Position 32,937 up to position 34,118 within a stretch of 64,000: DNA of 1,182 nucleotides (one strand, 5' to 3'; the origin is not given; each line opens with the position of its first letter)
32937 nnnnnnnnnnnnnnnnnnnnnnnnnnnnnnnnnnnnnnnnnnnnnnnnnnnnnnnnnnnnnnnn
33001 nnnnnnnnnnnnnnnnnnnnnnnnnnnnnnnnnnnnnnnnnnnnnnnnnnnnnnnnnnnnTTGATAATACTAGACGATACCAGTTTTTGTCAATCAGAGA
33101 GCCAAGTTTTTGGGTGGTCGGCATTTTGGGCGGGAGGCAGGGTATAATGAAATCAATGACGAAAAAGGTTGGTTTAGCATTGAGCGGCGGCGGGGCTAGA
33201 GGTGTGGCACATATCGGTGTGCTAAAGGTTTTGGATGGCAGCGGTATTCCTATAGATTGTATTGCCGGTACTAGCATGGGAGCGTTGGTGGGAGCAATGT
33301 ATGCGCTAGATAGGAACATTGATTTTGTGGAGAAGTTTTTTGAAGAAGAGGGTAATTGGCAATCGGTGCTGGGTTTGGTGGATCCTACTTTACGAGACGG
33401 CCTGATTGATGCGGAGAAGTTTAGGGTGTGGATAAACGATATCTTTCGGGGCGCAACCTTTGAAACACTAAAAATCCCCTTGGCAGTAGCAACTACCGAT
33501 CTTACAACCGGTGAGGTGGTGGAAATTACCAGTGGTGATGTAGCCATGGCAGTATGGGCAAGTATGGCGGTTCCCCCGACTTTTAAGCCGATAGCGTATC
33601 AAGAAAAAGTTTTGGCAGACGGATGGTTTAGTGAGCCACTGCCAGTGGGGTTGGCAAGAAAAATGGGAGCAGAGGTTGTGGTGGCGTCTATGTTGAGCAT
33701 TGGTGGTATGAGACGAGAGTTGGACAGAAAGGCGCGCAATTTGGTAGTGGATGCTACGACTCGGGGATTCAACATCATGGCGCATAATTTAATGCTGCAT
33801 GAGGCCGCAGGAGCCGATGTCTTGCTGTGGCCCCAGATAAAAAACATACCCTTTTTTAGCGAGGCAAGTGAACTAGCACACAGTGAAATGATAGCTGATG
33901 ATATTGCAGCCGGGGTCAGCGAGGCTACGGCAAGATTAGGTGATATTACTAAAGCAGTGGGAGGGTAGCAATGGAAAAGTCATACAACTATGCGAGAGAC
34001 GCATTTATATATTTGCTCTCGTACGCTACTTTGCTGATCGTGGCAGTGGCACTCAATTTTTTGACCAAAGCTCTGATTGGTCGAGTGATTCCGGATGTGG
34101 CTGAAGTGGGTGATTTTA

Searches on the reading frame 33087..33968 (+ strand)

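Call 37: search_protein_families(library=pfam, max_evalue=0.001, proteins=[window:33087-33968:+])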
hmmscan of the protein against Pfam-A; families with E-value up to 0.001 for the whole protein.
window:33087-33968:+ (293 aa): 1 family
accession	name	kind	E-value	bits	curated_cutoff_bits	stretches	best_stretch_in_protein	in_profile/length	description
PF01734.28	Patatin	-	9.2e-31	108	27.7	1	30-190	1-190/191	Patatin-like phospholipase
